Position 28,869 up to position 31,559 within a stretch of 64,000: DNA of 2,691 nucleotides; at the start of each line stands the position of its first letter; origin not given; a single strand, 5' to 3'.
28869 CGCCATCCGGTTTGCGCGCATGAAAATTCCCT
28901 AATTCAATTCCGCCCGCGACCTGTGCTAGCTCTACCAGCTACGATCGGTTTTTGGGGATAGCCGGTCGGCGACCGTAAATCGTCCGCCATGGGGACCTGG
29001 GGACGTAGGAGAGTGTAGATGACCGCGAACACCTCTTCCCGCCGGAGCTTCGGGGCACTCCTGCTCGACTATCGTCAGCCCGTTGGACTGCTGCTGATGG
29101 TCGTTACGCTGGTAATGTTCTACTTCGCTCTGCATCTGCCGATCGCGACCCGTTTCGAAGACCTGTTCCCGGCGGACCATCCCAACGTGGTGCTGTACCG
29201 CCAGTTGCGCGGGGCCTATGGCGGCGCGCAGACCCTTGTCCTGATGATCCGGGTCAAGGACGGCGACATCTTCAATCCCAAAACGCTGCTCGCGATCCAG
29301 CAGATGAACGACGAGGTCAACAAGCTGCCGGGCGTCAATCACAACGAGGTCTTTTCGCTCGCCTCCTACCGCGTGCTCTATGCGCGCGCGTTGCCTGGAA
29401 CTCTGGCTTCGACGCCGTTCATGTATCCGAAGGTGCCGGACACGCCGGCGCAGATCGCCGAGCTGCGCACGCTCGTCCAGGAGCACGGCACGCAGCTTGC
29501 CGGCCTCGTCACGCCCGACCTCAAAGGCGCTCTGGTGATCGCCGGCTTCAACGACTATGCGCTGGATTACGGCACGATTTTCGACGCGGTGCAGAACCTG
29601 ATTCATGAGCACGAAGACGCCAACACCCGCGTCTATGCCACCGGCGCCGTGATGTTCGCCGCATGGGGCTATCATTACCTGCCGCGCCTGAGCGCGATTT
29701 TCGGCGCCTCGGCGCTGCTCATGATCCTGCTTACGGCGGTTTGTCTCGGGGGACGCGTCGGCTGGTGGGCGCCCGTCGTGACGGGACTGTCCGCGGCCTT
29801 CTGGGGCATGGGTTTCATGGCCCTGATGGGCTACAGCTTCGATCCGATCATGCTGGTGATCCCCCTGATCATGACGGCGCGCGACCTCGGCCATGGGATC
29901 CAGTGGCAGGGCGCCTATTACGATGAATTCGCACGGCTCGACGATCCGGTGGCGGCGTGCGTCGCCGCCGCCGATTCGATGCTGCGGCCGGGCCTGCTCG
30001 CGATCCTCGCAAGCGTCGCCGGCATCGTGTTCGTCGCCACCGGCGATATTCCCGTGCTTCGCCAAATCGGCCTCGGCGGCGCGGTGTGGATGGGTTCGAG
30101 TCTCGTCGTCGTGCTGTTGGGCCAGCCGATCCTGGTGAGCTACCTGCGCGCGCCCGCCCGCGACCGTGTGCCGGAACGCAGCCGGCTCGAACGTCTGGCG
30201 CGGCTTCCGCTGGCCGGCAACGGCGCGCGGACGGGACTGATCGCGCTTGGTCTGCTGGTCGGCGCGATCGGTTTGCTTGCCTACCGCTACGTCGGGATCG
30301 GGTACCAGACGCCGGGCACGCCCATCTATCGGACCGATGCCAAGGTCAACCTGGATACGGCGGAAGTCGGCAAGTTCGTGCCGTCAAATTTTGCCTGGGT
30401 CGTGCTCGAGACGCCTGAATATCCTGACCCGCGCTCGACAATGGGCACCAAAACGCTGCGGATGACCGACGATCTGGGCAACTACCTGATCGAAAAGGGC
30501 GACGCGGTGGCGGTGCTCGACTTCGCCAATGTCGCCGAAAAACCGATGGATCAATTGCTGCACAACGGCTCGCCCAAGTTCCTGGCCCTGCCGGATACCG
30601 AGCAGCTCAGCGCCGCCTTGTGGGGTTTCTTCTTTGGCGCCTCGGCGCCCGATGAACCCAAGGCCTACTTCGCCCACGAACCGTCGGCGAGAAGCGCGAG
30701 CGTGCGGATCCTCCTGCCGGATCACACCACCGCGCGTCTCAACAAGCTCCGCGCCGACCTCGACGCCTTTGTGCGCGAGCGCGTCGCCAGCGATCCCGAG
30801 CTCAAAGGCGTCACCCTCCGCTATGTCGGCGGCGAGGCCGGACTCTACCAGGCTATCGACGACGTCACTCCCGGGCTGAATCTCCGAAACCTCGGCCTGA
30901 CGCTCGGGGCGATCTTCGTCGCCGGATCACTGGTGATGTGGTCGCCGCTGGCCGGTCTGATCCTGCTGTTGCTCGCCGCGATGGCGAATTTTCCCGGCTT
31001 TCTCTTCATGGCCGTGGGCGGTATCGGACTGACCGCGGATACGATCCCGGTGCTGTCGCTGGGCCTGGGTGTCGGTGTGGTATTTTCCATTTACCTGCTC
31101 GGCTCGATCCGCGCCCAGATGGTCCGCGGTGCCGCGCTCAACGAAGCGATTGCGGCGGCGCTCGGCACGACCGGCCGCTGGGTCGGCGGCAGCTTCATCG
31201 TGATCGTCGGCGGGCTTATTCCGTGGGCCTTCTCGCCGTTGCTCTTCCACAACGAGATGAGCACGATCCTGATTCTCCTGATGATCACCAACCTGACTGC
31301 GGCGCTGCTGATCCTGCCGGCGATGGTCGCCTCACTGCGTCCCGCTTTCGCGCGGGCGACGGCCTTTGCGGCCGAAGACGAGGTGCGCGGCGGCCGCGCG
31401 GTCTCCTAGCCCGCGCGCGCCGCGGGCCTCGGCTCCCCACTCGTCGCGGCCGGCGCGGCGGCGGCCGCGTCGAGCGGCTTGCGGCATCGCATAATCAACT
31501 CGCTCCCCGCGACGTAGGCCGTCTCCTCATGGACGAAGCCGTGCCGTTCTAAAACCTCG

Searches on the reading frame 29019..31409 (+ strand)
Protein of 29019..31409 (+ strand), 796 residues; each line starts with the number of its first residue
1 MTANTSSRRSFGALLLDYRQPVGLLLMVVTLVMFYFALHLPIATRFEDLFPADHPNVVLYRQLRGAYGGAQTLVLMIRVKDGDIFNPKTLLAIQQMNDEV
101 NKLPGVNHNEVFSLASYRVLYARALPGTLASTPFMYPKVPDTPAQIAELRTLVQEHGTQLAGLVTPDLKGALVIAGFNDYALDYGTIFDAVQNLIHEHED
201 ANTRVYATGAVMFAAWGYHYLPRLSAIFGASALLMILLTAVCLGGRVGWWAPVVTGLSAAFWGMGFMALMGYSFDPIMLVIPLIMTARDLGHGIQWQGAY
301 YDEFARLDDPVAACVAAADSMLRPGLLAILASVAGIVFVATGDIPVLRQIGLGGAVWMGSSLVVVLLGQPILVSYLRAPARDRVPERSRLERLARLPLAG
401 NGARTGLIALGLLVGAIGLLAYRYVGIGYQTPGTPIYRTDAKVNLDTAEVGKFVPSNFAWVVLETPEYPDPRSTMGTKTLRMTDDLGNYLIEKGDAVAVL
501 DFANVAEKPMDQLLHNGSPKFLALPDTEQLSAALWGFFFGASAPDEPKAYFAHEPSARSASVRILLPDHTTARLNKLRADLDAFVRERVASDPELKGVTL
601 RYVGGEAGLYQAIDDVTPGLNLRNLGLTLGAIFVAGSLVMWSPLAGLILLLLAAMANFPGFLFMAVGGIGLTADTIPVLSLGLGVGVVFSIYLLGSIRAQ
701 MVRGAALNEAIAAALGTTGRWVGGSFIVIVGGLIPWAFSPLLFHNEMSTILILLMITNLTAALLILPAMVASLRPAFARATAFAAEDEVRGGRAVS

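Call 19: find_encoding_contigs(protein=window:29019-31409:+, flank=10000, max_places=10)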
Protein window:29019-31409:+ (796 aa): 18 contigs read that carry it; 9 places shown.
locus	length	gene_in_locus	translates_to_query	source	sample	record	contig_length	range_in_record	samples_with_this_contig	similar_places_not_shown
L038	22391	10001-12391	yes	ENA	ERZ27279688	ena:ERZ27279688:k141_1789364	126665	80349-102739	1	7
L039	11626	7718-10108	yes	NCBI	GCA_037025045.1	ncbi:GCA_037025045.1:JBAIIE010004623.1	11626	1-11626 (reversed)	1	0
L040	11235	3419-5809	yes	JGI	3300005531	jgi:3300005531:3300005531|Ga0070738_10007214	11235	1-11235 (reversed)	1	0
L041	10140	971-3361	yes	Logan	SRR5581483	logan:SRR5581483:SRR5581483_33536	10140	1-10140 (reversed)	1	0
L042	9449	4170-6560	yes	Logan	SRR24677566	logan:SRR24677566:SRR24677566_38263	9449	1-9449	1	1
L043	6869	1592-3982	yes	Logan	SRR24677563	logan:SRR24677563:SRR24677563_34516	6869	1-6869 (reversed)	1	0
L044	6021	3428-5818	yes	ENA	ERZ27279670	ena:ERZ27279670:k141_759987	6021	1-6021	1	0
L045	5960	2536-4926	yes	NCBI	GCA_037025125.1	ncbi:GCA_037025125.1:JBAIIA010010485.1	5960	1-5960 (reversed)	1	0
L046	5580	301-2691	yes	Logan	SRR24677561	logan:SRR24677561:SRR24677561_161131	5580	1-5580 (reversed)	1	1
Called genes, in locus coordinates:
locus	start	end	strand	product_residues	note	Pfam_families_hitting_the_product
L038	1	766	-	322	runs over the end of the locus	PF00389:2-Hacid_dh, PF02826:2-Hacid_dh_C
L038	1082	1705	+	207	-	PF01351:RNase_HII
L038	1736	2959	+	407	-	PF07690:MFS_1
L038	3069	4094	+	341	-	PF00676:E1_dh, PF02775:TPP_enzyme_C (weak)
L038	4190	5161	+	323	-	PF02779:Transket_pyr, PF02780:Transketolase_C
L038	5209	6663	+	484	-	PF00364:Biotin_lipoyl, PF02817:E3_binding, PF00198:2-oxoacid_dh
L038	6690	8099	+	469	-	PF00890:FAD_binding_2 (weak), PF01134:GIDA (faint), PF01266:DAO (faint), PF03486:HI0933_like (faint), PF07992:Pyr_redox_2, PF12831:FAD_oxidored (faint), PF00070:Pyr_redox, PF02852:Pyr_redox_dim, +2 more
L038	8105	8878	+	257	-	PF21948:LplA-B_cat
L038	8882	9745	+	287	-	PF16881:LIAS_N, PF04055:Radical_SAM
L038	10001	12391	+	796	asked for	PF03176:MMPL (weak)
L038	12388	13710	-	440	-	PF00535:Glycos_transf_2, PF01209:Ubie_methyltran (weak), PF13489:Methyltransf_23, PF13847:Methyltransf_31, PF08241:Methyltransf_11, PF08242:Methyltransf_12, PF13649:Methyltransf_25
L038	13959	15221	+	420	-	PF00768:Peptidase_S11, PF13354:Beta-lactamase2, PF07943:PBP5_C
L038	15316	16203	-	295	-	PF10340:Say1_Mug180, PF20434:BD-FAE, PF07859:Abhydrolase_3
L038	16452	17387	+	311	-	PF01210:NAD_Gly3P_dh_N (weak), PF02558:ApbA, PF08546:ApbA_C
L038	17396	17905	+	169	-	-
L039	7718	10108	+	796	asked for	PF03176:MMPL (weak)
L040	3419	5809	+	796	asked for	PF03176:MMPL (weak)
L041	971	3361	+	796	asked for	PF03176:MMPL (weak)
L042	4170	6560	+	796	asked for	PF03176:MMPL (weak)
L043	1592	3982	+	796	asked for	PF03176:MMPL (weak)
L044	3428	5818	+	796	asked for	PF03176:MMPL (weak)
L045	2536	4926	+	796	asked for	PF03176:MMPL (weak)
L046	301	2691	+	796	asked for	PF03176:MMPL (weak)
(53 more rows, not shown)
